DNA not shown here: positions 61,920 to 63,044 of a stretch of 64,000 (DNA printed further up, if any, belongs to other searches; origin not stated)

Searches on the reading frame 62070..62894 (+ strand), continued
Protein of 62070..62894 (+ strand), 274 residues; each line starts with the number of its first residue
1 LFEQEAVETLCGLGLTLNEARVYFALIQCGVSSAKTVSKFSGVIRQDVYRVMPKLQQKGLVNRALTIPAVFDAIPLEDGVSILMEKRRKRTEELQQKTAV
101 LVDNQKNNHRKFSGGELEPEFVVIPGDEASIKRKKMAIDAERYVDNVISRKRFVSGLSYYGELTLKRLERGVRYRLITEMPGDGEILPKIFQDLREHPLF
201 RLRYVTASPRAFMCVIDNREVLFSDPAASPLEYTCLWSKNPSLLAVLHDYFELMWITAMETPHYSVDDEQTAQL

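Call 78: fold_search(model_id=the predicted structure, library=pdb)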
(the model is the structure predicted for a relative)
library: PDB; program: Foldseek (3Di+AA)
matches with E <= 10: 1539; with E <= 0.001: 50
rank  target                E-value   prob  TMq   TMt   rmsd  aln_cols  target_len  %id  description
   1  5box_A                2.9e-15  1.00  0.43  0.45  22.3       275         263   20  Structure of TrmBL2, an archaeal chromatin protein, shows a novel mode of DNA binding. (released 2015-09-02)
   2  5bpd_C                9.8e-15  1.00  0.42  0.44  17.1       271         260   20  Structure of TrmBL2, an archaeal chromatin protein, shows a novel mode of DNA binding. (released 2015-09-02)
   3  5bpi_C                2.7e-14  1.00  0.43  0.45  17.1       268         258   20  Structure of TrmBL2, an archaeal chromatin protein, shows a novel mode of DNA binding. (released 2015-09-02)
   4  5bpd_D                2.7e-14  1.00  0.41  0.43  17.1       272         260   21  Structure of TrmBL2, an archaeal chromatin protein, shows a novel mode of DNA binding. (released 2015-09-02)
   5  5bqt_A                4.1e-14  1.00  0.42  0.43  20.5       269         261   20  Structure of TrmBL2, an archaeal chromatin protein, shows a novel mode of DNA binding. (released 2015-09-02)
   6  5bpd_B                6.3e-14  1.00  0.44  0.46  21.8       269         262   20  Structure of TrmBL2, an archaeal chromatin protein, shows a novel mode of DNA binding. (released 2015-09-02)
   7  5bpi_D                2.0e-13  1.00  0.42  0.45  17.1       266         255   20  Structure of TrmBL2, an archaeal chromatin protein, shows a novel mode of DNA binding. (released 2015-09-02)
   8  5bqt_B                2.6e-13  1.00  0.39  0.42  19.1       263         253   20  Structure of TrmBL2, an archaeal chromatin protein, shows a novel mode of DNA binding. (released 2015-09-02)
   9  3qph_A                9.1e-12  1.00  0.40  0.33  18.9       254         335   16  The three-dimensional structure of TrmB, a global transcriptional regulator of the hyperthermophilic archaeon Pyrococc (released 2012-05-30)
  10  6ehi_A                1.6e-07  1.00  0.41  0.68   4.6       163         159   10  NucT from Helicobacter pylori (released 2018-01-17)
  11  6ehi_B                1.8e-07  1.00  0.40  0.67   5.0       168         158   11  NucT from Helicobacter pylori (released 2018-01-17)
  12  7e0m_B                1.8e-07  1.00  0.37  0.28   5.5       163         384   16  Crystal structure of phospholipase D (released 2021-12-22)
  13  7e0m_A                2.6e-07  1.00  0.38  0.28   5.4       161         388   17  Crystal structure of phospholipase D (released 2021-12-22)
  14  2f5t_X                3.5e-07  1.00  0.41  0.47   3.3       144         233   15  Crystal Structure of the sugar binding domain of the archaeal transcriptional regulator TrmB (released 2006-02-21)
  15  4gem_B                9.1e-07  1.00  0.40  0.56   4.1       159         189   16  Crystal structure of Zucchini (K171A) (released 2012-10-17)
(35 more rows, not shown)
